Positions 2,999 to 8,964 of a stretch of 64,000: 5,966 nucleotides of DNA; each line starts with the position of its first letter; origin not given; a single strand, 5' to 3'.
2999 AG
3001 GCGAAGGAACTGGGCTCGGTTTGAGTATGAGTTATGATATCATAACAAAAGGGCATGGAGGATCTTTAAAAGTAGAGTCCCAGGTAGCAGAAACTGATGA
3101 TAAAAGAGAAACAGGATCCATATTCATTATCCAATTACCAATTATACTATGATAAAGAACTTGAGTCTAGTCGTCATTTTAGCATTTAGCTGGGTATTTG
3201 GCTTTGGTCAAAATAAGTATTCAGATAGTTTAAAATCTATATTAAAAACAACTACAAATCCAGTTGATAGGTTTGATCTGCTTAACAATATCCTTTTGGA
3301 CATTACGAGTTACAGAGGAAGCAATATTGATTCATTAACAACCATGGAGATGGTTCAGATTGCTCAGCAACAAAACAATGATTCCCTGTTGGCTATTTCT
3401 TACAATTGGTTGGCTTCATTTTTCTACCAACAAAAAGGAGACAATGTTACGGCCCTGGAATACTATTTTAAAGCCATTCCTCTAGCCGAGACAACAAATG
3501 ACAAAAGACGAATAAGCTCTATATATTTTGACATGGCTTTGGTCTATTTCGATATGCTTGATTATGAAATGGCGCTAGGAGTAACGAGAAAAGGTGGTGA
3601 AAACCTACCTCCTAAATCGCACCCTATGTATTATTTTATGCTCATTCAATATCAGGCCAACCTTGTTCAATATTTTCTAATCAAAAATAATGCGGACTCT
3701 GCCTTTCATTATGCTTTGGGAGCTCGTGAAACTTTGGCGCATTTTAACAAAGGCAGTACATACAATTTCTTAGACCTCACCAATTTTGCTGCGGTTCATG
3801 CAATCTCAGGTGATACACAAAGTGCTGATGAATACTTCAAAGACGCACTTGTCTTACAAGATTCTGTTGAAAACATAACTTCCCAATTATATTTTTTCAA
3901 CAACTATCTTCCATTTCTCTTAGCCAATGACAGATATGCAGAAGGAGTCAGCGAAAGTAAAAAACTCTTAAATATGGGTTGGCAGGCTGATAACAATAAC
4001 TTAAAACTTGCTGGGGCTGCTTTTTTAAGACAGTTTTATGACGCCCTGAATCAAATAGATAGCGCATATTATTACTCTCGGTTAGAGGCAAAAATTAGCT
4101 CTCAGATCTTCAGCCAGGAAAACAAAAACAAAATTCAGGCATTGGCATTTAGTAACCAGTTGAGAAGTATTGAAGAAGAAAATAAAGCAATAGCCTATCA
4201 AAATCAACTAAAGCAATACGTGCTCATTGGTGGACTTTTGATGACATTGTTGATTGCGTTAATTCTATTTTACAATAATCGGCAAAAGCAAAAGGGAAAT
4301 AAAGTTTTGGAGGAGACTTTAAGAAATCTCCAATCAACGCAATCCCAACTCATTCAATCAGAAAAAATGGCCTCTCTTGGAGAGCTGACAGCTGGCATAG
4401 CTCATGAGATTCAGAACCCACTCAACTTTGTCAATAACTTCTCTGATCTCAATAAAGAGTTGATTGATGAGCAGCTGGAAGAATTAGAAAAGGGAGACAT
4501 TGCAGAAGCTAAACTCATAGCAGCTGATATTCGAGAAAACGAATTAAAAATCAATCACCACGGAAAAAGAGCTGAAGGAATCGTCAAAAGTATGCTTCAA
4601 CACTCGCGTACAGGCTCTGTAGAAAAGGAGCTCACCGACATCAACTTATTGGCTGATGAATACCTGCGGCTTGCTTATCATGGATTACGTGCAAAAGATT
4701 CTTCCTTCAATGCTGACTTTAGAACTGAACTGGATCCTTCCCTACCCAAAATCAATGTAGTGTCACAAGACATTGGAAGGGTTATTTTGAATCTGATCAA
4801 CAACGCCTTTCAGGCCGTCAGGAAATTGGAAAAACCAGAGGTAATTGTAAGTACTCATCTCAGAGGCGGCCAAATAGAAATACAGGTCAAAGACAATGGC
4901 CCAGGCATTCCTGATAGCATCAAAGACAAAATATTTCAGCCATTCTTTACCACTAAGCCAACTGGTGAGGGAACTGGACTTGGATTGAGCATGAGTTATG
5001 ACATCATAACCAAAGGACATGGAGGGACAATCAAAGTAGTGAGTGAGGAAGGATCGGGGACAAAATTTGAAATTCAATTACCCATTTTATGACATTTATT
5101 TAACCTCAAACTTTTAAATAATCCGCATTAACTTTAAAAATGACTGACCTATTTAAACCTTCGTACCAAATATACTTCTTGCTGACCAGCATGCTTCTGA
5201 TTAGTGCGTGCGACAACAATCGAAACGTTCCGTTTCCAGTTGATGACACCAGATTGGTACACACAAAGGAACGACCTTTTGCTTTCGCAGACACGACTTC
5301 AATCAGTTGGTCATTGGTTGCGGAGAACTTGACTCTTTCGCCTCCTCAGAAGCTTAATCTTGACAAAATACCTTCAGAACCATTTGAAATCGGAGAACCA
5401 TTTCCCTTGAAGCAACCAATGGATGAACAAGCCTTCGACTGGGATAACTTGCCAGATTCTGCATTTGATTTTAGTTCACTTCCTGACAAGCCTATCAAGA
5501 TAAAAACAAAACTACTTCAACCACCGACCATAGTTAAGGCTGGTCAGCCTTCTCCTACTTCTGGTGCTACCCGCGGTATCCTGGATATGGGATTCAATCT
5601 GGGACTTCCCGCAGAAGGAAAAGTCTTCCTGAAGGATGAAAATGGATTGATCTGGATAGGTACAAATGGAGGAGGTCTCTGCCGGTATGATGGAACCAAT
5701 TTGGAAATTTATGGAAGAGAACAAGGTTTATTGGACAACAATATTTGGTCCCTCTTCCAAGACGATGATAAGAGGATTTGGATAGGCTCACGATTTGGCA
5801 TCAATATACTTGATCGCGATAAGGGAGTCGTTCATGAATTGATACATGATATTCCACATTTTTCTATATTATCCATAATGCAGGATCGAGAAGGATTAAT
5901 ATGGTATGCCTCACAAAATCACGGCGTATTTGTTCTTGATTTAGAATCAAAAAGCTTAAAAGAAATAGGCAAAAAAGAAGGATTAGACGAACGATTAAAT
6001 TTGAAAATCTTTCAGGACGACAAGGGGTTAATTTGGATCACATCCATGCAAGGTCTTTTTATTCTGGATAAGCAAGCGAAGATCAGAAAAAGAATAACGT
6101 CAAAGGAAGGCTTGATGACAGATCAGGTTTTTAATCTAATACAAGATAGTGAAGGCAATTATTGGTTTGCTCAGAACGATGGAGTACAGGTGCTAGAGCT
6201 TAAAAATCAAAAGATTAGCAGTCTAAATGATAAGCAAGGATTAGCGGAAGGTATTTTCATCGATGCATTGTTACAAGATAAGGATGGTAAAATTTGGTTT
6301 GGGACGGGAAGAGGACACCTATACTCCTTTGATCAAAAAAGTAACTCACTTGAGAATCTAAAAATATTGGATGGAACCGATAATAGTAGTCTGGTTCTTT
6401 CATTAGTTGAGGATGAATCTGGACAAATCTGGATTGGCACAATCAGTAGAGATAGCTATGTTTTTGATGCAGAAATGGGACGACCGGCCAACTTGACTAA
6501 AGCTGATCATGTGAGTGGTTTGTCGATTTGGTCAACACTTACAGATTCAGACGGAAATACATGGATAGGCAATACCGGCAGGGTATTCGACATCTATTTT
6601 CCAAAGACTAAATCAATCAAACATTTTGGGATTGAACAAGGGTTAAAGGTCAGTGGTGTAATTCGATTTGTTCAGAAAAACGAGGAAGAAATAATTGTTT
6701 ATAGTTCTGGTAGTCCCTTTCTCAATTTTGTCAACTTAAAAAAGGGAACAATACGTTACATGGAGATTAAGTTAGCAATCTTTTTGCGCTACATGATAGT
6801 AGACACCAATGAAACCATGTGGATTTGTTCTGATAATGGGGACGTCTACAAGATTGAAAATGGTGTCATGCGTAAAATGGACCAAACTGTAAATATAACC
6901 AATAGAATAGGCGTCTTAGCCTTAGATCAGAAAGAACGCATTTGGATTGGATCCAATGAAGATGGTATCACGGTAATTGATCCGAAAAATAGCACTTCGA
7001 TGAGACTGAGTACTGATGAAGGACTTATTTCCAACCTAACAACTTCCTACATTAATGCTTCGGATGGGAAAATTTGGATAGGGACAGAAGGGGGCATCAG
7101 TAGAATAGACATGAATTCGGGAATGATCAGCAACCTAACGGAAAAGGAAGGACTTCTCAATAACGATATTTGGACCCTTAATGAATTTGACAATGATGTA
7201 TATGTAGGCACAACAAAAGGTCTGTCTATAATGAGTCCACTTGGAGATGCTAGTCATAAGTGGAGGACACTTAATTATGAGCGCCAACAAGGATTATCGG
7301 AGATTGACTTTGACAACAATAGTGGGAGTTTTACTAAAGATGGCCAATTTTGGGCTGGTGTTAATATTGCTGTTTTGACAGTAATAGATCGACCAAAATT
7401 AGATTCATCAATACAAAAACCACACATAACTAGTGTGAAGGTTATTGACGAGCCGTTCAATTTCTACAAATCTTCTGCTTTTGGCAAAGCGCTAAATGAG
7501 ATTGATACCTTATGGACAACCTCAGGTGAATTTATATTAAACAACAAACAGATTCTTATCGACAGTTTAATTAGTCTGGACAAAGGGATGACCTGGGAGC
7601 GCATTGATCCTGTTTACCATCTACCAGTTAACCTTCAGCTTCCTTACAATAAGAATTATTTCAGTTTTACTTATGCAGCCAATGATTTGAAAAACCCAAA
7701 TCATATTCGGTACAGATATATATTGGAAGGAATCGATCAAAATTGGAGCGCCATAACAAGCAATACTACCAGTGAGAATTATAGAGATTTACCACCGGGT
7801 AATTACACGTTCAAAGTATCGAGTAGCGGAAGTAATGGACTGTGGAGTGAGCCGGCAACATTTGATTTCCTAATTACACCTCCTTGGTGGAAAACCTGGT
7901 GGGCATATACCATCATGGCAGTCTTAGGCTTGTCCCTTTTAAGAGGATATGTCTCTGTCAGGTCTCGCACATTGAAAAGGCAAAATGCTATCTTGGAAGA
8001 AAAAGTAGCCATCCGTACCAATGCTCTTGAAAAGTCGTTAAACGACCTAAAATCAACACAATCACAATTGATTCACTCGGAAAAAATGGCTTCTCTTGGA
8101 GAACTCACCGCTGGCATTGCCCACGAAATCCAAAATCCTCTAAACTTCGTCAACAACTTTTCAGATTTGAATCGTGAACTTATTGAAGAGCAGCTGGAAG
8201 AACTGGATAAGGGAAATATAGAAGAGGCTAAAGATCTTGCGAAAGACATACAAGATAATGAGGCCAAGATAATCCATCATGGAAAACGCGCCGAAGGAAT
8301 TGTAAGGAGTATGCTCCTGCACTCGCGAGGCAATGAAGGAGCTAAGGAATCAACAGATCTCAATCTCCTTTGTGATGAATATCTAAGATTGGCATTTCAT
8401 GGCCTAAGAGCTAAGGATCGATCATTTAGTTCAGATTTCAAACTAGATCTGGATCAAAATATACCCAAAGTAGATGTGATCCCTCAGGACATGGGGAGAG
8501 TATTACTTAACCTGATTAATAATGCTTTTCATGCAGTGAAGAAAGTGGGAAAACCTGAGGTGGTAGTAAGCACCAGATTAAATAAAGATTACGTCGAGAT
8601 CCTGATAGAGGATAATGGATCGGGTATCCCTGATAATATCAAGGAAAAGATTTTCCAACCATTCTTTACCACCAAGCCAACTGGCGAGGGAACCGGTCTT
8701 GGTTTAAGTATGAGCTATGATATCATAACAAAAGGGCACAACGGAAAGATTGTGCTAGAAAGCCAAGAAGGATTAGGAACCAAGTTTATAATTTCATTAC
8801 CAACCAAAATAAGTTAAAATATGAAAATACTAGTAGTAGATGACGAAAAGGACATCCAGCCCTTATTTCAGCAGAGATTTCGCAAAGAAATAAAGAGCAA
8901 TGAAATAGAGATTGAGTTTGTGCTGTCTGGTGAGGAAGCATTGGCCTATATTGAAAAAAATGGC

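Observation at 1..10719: Output-less multi-kinase array: four tandem sensor kinases with one transmitter type, three sensor architectures, and three receivers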

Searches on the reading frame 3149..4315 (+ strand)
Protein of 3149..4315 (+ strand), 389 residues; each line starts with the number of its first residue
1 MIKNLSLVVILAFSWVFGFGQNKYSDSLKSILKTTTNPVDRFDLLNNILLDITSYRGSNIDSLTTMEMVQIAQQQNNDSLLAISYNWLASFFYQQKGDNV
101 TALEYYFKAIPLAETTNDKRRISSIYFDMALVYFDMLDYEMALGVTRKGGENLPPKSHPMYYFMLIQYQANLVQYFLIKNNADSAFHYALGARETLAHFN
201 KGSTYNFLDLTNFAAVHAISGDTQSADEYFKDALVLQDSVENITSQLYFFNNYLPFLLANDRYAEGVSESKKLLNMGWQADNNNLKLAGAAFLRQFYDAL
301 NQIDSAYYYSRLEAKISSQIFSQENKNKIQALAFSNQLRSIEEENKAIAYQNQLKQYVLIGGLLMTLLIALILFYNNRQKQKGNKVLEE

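Call 19: search_protein_families(library=pfam, proteins=[window:3149-4315:+], max_evalue=5)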
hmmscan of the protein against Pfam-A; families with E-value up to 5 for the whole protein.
seq(389 aa): 5 families
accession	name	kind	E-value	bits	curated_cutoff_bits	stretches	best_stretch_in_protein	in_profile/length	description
PF13424.12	TPR_12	-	8.3e-08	32.8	30.1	2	81-143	2-65/77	Tetratricopeptide repeat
PF00515.34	TPR_1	-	0.00018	21.6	27.8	2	93-113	11-31/34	Tetratricopeptide repeat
PF07719.23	TPR_2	-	0.0044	17.5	27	0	125-145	3-23/34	Tetratricopeptide repeat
PF13176.12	TPR_7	-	0.063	13.9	27.9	0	90-117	7-33/36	Tetratricopeptide repeat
PF21314.2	TM_ErbB1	-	0.21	11.8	27.1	1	360-385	6-32/36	Epidermal growth factor receptor transmembrane-juxtamembrane segment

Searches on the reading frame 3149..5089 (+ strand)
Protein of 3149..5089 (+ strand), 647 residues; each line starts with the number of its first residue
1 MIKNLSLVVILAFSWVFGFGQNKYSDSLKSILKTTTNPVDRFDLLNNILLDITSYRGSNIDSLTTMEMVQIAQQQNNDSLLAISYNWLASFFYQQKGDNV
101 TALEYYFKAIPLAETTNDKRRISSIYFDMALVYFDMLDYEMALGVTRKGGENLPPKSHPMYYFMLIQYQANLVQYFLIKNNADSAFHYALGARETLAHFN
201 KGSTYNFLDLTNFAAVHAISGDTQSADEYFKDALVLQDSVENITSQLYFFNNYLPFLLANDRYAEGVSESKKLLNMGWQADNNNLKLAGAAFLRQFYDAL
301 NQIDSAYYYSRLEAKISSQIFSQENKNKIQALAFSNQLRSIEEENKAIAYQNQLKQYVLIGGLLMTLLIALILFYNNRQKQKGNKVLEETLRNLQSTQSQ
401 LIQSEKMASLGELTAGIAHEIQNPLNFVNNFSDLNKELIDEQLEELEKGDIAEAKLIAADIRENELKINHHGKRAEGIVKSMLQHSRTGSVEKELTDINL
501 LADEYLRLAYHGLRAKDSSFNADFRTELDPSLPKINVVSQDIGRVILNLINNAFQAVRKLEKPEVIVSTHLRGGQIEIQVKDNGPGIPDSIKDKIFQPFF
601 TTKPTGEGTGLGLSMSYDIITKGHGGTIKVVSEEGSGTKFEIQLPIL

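Call 3: search_protein_families(library=pfam, proteins=[window:3149-5089:+], max_evalue=0.01)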
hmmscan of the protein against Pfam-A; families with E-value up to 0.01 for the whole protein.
window:3149-5089:+ (647 aa): 5 families
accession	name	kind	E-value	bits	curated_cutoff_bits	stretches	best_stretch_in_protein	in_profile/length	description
PF02518.31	HATPase_c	-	1.8e-25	90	26.4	1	540-645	4-108/111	Histidine kinase-, DNA gyrase B-, and HSP90-like ATPase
PF13424.12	TPR_12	-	3.5e-07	30.8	30.1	1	81-143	2-65/77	Tetratricopeptide repeat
PF00512.31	HisKA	-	2.2e-05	24.8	26.9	1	410-447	2-41/66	His Kinase A (phospho-acceptor) domain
PF14501.12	HATPase_c_5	-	3.3e-05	24.2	22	1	540-635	4-93/102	GHKL domain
PF00515.34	TPR_1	-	0.0015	18.7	27.8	0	93-113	11-31/34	Tetratricopeptide repeat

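Call 20: search_protein_families(library=ncbifam, proteins=[window:3149-5089:+], max_evalue=0.01)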
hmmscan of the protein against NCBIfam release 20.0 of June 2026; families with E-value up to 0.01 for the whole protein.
window:3149-5089:+ (647 aa): 73 families (the best 25 are shown)
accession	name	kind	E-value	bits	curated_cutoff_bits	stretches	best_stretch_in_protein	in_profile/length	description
NF008468.0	PRK11360.1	equivalog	2.1e-48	165.1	646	1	373-646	359-608/616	two-component system sensor histidine kinase AtoS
NF052574.1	HisKinEspCMyxo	equivalog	6.3e-45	153.6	1200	1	393-645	397-636/785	serine histidine kinase EspC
NF038348.1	T2SS_HK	subfamily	2.9e-40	138.3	450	1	390-646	307-573/574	histidine kinase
NF007688.0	PRK10364.1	equivalog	4.5e-38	131.2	479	1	343-646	182-451/460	two-component system sensor histidine kinase ZraS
NF010411.0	PRK13837.1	equivalog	1.7e-32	112.4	647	1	398-646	438-675/828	two-component system VirA-like sensor kinase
NF046026.1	HisKinCckACaul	equivalog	5.5e-31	107.4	1000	1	396-646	288-532/678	cell cycle histidine kinase CckA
NF052573.1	HisKinEspAMyxo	equivalog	3.2e-30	104.8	1400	1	395-644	369-609/755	serine histidine kinase EspA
NF041777.1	sens_FixL_Rhizob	equivalog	8.5e-30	103.8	850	1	390-646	242-481/485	sensor protein FixL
NF010076.0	PRK13557.1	subfamily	5.3e-29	101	631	1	397-646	150-394/540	histidine kinase famiy protein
NF047497.1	HK_LIC_12097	equivalog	7.3e-29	100.6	500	1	373-646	111-366/367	LIC_12097 family sensor histidine kinase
NF046020.1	HisKinCckABruc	equivalog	1.8e-28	98.9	1000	1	396-645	466-706/868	cell cycle histidine kinase CckA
NF047466.1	hybrid_RR_LvrB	exception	3.2e-27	95.7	500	1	395-646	137-376/377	hybrid histidine kinase/response regulator LvrB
NF047794.1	HisKinPtgB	equivalog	6.8e-24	84.1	1000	1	378-630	407-639/656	two-component system sensor histidine kinase PgtB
NF053867.1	SprKinKinDBac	equivalog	1.1e-22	80.2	775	1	404-646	280-497/500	sporulation kinase KinD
NF008293.1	PRK11073.1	equivalog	2e-22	79.9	240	1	397-646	118-347/349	nitrogen regulation protein NR(II)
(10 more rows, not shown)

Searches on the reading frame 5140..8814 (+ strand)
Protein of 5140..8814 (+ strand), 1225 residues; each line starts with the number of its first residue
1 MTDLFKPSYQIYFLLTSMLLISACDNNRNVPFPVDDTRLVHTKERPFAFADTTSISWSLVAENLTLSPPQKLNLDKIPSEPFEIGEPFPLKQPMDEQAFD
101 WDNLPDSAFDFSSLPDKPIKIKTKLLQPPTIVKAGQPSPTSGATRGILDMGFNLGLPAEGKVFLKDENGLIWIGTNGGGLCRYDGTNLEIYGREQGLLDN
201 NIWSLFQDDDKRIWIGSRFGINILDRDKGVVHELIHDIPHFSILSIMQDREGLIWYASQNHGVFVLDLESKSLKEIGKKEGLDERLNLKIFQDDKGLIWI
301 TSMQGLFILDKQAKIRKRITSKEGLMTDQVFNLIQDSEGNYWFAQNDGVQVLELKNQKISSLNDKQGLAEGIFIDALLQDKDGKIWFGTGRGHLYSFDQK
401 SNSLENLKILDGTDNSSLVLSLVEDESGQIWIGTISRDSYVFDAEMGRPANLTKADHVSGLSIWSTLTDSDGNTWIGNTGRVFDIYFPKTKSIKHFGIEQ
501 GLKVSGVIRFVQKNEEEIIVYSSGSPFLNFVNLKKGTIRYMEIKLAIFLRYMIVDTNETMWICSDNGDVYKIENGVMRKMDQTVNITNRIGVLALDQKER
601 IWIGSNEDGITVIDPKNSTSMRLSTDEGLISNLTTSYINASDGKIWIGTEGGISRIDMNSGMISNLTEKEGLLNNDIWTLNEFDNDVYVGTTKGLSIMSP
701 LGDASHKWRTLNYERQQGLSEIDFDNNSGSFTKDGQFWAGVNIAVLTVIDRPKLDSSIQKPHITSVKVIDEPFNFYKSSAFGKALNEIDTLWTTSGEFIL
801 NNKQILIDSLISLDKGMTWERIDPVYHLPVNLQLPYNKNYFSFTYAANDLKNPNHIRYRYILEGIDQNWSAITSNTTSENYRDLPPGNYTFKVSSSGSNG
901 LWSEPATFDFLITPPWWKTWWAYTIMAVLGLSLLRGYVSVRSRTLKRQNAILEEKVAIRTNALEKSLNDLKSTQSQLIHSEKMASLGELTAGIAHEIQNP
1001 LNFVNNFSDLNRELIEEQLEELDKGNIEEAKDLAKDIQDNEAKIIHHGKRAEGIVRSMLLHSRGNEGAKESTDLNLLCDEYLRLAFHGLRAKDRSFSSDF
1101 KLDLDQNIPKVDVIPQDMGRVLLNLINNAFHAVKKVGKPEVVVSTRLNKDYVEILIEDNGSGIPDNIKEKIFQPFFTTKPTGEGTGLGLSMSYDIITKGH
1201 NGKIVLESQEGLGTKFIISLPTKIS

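Call 3: search_protein_families(library=pfam, proteins=[window:5140-8814:+], max_evalue=0.01)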
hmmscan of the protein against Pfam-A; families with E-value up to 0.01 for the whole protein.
window:5140-8814:+ (1225 aa): 9 families
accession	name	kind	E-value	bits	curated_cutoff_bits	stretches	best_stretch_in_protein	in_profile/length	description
PF07494.17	Reg_prop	-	3.5e-30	100.6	20.4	2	196-218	1-23/24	Two component regulator propeller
PF02518.31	HATPase_c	-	3.2e-23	82.7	26.4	1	1116-1223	4-110/111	Histidine kinase-, DNA gyrase B-, and HSP90-like ATPase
PF07495.19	Y_Y_Y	-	1.5e-14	54.1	26.6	1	851-910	3-62/65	Y_Y_Y domain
PF08450.18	SGL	-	3.8e-09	36.9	26.3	0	303-399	11-122/246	SMP-30/Gluconolactonase/LRE-like region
PF14501.12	HATPase_c_5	-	9e-06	26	22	1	1116-1211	4-93/102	GHKL domain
PF00512.31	HisKA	-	1.1e-05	25.8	26.9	1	986-1065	2-64/66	His Kinase A (phospho-acceptor) domain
PF13570.13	Beta-prop_ACSF4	-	1.9e-05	24.7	133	0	248-453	100-298/329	Beta-alanine-activating enzyme, beta-propeller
PF21544.3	PorZ_N_b_propeller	-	3e-05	24.8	27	0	606-693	51-135/154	TSS9, PorZ, N-terminal beta-propeller domain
PF24421.1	Ig_J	-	0.0052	17.3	29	1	874-915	63-104/104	Tip attachment protein J, Ig-like domain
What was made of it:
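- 5140..8817 (+): K4: sensor histidine kinase of 1225 aa with Reg_prop beta-propellers and a Y_Y_Y domain. Reg_prop 3.5e-30 and Y_Y_Y 1.5e-14 (call 3).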

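Call 20: search_protein_families(library=ncbifam, proteins=[window:5140-8814:+], max_evalue=0.01)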
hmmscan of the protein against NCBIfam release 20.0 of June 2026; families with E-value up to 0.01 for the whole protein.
window:5140-8814:+ (1225 aa): 76 families (the best 25 are shown)
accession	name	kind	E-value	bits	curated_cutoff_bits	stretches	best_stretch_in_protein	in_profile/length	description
NF008468.0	PRK11360.1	equivalog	6.6e-48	163.5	646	1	969-1223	379-609/616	two-component system sensor histidine kinase AtoS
NF052574.1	HisKinEspCMyxo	equivalog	3.4e-40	137.9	1200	1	969-1222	400-637/785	serine histidine kinase EspC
NF038348.1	T2SS_HK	subfamily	2.6e-37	128.5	450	2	1107-1222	461-573/574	histidine kinase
NF007688.0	PRK10364.1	equivalog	2.4e-35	122.2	479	1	972-1224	226-453/460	two-component system sensor histidine kinase ZraS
NF010411.0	PRK13837.1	equivalog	8.2e-33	113.4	647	1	925-1223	391-676/828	two-component system VirA-like sensor kinase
NF041777.1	sens_FixL_Rhizob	equivalog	3.7e-32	111.6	850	1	969-1222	245-481/485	sensor protein FixL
NF052573.1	HisKinEspAMyxo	equivalog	4e-31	107.8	1400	1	963-1220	361-609/755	serine histidine kinase EspA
NF047497.1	HK_LIC_12097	equivalog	3.8e-29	101.5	500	1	973-1222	137-366/367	LIC_12097 family sensor histidine kinase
NF046020.1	HisKinCckABruc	equivalog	2.9e-28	98.2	1000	1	967-1224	461-709/868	cell cycle histidine kinase CckA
NF047466.1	hybrid_RR_LvrB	exception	9.2e-28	97.5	500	1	964-1222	130-376/377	hybrid histidine kinase/response regulator LvrB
NF046026.1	HisKinCckACaul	equivalog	1.1e-26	93.2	1000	1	969-1224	285-534/678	cell cycle histidine kinase CckA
NF010076.0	PRK13557.1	subfamily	1.3e-25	89.9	631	1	974-1222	151-394/540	histidine kinase famiy protein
NF047794.1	HisKinPtgB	equivalog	5.5e-23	81.1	1000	1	945-1198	405-632/656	two-component system sensor histidine kinase PgtB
NF047874.1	MASE3_PAS_HK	subfamily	1.3e-20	73.8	560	1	1110-1224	514-627/655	MASE3 domain-containing sensor histidine kinase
NF047496.1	HK_LIC11548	equivalog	1.3e-20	73.7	750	1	958-1221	332-588/589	LIC_11548 family sensor histidine kinase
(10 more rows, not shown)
